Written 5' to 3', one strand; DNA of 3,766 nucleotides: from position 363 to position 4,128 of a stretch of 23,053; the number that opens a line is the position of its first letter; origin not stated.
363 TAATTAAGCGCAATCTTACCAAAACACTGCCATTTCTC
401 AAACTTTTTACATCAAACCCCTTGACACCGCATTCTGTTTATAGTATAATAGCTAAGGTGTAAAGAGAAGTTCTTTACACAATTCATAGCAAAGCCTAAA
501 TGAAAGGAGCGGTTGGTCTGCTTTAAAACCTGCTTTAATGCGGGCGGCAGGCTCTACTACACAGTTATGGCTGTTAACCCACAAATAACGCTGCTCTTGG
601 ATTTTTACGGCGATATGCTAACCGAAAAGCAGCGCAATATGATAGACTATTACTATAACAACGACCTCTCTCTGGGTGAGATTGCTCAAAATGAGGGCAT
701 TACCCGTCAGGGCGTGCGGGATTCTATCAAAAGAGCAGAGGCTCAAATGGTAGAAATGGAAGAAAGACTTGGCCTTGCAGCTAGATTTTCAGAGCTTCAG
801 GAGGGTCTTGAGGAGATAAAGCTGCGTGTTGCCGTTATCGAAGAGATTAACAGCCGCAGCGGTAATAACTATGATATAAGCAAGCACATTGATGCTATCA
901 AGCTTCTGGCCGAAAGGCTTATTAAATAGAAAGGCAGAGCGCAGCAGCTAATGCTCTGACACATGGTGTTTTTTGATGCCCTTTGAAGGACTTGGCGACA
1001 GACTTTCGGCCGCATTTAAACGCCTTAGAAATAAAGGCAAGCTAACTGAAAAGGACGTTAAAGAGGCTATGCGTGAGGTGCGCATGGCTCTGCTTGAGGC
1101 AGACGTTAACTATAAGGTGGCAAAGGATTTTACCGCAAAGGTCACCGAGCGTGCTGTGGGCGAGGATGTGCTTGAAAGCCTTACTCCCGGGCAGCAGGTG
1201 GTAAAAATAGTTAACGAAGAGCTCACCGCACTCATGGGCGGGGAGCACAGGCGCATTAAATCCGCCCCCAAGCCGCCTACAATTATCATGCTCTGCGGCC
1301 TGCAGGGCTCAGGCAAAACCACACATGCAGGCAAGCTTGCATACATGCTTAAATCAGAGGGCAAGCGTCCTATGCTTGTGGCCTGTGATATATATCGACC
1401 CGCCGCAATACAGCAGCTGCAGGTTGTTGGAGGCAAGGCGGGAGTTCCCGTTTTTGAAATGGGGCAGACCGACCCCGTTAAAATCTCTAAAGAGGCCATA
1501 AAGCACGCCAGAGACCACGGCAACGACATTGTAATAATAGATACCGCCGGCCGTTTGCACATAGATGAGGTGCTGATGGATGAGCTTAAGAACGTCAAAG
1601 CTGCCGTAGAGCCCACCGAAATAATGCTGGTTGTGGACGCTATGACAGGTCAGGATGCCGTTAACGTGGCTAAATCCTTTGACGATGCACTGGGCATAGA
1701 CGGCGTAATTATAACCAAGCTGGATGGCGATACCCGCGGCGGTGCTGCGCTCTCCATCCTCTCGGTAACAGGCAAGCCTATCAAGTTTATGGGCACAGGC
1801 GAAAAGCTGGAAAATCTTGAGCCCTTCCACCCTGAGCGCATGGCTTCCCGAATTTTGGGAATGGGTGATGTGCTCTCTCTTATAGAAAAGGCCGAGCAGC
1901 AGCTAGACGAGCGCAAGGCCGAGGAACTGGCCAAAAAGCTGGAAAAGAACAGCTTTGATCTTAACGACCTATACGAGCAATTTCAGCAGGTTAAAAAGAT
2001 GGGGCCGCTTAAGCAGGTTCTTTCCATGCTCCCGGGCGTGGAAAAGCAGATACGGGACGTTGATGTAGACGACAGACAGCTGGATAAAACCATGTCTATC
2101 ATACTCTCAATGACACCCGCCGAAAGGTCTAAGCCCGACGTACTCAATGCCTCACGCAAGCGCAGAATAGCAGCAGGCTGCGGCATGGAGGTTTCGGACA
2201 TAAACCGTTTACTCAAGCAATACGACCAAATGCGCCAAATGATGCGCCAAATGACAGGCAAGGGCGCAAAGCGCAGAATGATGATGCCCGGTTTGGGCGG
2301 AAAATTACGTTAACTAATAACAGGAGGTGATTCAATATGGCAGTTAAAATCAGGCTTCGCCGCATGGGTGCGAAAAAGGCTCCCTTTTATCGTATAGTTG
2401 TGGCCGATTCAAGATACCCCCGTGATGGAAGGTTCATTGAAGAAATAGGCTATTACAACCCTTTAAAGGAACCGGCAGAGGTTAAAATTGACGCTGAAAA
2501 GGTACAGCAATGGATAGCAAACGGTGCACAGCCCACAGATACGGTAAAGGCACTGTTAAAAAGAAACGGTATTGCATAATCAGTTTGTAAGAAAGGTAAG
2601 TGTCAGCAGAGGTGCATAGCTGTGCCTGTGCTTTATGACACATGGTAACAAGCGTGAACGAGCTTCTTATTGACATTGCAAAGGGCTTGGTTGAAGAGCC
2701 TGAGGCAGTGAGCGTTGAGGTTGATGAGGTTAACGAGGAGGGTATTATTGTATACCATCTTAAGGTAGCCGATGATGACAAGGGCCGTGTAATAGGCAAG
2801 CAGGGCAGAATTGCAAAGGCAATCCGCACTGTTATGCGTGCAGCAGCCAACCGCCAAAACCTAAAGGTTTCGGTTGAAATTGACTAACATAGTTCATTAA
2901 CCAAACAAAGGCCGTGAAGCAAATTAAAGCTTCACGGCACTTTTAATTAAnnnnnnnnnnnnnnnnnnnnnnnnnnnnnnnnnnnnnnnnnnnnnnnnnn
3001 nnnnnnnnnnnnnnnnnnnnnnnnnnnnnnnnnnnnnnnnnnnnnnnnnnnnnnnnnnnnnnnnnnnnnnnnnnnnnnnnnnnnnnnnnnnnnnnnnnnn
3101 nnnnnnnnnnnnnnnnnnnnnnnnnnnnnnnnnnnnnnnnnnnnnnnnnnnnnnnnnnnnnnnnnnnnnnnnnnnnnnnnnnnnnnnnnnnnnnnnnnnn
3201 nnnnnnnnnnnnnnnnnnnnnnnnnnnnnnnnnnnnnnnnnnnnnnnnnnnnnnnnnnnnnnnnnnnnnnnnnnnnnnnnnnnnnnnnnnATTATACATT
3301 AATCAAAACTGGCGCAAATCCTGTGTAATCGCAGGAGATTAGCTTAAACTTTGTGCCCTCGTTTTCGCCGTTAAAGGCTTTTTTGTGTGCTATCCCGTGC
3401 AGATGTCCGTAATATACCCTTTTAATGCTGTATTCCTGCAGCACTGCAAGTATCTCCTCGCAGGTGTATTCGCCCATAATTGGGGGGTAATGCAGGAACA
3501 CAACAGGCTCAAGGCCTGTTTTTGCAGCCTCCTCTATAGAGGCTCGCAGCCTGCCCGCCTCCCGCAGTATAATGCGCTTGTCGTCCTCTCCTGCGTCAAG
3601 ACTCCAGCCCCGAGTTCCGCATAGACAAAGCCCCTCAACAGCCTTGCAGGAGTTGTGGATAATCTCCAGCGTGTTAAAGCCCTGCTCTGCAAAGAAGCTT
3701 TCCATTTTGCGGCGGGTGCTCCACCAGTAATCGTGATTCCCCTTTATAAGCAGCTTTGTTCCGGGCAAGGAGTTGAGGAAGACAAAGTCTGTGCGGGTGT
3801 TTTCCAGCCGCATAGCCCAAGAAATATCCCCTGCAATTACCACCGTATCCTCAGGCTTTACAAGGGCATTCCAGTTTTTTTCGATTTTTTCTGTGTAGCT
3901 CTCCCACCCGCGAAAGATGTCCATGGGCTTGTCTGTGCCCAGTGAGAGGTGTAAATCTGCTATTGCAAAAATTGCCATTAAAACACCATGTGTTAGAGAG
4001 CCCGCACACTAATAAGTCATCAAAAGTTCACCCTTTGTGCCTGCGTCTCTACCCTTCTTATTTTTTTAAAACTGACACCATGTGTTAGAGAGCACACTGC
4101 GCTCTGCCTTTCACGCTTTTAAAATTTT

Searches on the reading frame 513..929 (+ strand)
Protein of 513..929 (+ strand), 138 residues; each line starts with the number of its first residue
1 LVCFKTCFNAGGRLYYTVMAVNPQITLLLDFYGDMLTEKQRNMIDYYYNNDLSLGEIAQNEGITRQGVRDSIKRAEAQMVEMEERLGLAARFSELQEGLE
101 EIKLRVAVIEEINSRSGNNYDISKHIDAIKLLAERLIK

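Call 9: search_protein_families(library=pfam, proteins=[window:513-929:+], max_evalue=0.001)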
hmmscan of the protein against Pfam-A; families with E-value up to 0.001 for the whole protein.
window:513-929:+ (138 aa): 3 families
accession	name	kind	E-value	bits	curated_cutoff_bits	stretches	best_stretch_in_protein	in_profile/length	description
PF04297.20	UPF0122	-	5e-22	78.5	22.7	1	25-108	7-90/101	Putative helix-turn-helix protein, YlxM / p13 like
PF04545.22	Sigma70_r4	-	1.8e-06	27.8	24.1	1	36-75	5-44/50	Sigma-70, region 4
PF08281.18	Sigma70_r4_2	-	2.1e-05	24.5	25.7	1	35-79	10-54/54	Sigma-70, region 4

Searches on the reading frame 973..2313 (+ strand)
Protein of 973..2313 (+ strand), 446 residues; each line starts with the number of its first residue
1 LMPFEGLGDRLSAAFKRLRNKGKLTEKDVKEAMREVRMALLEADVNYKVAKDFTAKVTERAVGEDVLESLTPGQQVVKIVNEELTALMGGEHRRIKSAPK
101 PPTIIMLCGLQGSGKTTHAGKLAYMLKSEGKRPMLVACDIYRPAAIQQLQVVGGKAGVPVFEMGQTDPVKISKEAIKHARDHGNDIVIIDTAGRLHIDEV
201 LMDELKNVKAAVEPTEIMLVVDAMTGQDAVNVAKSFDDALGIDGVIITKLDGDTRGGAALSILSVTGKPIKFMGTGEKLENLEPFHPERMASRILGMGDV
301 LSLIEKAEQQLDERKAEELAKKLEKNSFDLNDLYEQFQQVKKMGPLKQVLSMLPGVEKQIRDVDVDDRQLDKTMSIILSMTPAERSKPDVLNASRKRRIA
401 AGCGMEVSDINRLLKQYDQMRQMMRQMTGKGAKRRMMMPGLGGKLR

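Call 9: search_protein_families(library=pfam, proteins=[window:973-2313:+], max_evalue=0.001)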
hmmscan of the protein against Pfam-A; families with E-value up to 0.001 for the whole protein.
window:973-2313:+ (446 aa): 5 families
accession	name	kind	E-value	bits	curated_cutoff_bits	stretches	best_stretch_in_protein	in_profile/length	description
PF00448.28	SRP54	-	5e-78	261.7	22.7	1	102-296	1-196/196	SRP54-type protein, GTPase domain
PF02978.25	SRP_SPB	-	1.9e-35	121.6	27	1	327-424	1-91/91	Signal peptide binding domain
PF02881.24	SRP54_N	-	9.3e-25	87.1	22.4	1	7-84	1-75/75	SRP54-type protein, helical bundle domain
PF13401.12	AAA_22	-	0.00016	22.5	27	0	103-205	6-104/130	AAA domain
PF06414.18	Zeta_toxin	-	0.00016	21.6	22.3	1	97-192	12-104/199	Zeta toxin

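Call 29: find_related_loci(query=window:973-2313:+, collection=genome_contigs, flank=10000)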
Query window:973-2313:+ (446 aa) in genome_contigs; peptide patterns used: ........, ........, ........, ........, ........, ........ (x = any residue, [..] = any of these).
599 stretches matched a pattern (row limit reached: there are more); 565 encode a relative of the query (tblastn E <= 1e-3); the best 80 are kept; 80 distinct loci.
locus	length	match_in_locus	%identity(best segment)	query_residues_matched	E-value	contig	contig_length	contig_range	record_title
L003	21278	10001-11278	77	2-427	0e+0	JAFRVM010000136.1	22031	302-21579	MAG: Clostridia bacterium isolate RGIG2835 Goat_Omasum.Co__c992326, whole genome shotgun sequence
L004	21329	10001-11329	74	4-443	0e+0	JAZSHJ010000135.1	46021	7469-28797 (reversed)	MAG: Acutalibacteraceae bacterium isolate T1900044575_TS20190041.MAGScoT_cleanbin_000045 SGB_488_k141_2917693, whole gen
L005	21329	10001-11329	72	1-441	0e+0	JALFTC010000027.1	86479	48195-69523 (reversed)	MAG: Ruminococcus sp. isolate SUG987 k141_92525, whole genome shotgun sequence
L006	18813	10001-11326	72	2-441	0e+0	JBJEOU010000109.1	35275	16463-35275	MAG: Ruminococcus sp. isolate PUUB48_bin.035 NODE_419_length_35275_cov_16.154884, whole genome shotgun sequence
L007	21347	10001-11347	71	1-444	0e+0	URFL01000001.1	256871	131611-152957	uncultured Ruminococcaceae bacterium isolate UMGS948 genome assembly, contig: NODE_7_length_256871_cov_29.696090, whole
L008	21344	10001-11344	71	1-443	0e+0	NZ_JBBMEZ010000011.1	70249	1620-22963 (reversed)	Ruminococcoides intestinale strain CLA-JM-H38 CLAJMH38_contig_11_length_70249, whole genome shotgun sequence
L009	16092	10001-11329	72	1-441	0e+0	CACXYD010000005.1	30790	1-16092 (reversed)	MAG: uncultured Ruminococcus sp. isolate RUG11705 genome assembly, contig: RUG11705_asm_5, whole genome shotgun sequence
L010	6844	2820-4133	73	4-434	0e+0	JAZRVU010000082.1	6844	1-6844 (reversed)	MAG: Acutalibacteraceae bacterium isolate T1900044953_TA20190006.MAGScoT_cleanbin_000013 SGB_3733_k141_1644009, whole ge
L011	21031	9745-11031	75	2-430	0e+0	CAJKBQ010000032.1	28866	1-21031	MAG TPA_asm: uncultured Clostridiales bacterium isolate ERR1430549-bin.24 genome assembly, contig: NODE_1516_length_2886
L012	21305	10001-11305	72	1-435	0e+0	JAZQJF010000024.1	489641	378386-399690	MAG: Acutalibacteraceae bacterium isolate T1900044621_TS20190087.MAGScoT_cleanbin_000015 SGB_888_k141_1025956, whole gen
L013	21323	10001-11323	71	2-443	0e+0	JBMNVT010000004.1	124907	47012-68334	MAG: Acutalibacteraceae bacterium isolate SBF912SR2HQ0066 scaffold_526_c1, whole genome shotgun sequence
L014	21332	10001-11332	71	2-445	0e+0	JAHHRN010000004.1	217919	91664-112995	MAG: Acutalibacter sp. isolate MAG031 MAG031_4, whole genome shotgun sequence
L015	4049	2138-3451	71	2-439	0e+0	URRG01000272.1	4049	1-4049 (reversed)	uncultured Ruminococcaceae bacterium isolate UMGS1264 genome assembly, contig: NODE_5804_length_4049_cov_4.195043, whole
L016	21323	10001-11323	70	2-443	0e+0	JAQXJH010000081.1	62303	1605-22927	MAG: Bacillota bacterium isolate SUG1246 k141_3249965, whole genome shotgun sequence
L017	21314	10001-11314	71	2-439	0e+0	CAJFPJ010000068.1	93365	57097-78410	uncultured Clostridia bacterium isolate Coassembly_mag_77 genome assembly, contig: MAGpy_11413_min2k_bin_77_fak87_205916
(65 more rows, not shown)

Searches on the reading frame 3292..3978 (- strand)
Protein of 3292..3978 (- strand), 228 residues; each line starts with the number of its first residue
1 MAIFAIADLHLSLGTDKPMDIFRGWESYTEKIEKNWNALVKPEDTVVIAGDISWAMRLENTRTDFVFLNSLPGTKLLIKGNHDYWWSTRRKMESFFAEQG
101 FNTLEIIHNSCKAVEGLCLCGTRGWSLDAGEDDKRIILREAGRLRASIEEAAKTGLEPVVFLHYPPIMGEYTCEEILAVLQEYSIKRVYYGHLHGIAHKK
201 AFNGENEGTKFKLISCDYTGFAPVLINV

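Call 9: search_protein_families(library=pfam, proteins=[window:3292-3978:-], max_evalue=0.001)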
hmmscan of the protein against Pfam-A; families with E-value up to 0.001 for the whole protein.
window:3292-3978:- (228 aa): 1 family
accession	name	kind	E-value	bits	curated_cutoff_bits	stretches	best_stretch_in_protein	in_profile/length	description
PF00149.33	Metallophos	-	1.2e-11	45.9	21.5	1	1-194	1-189/191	Calcineurin-like phosphoesterase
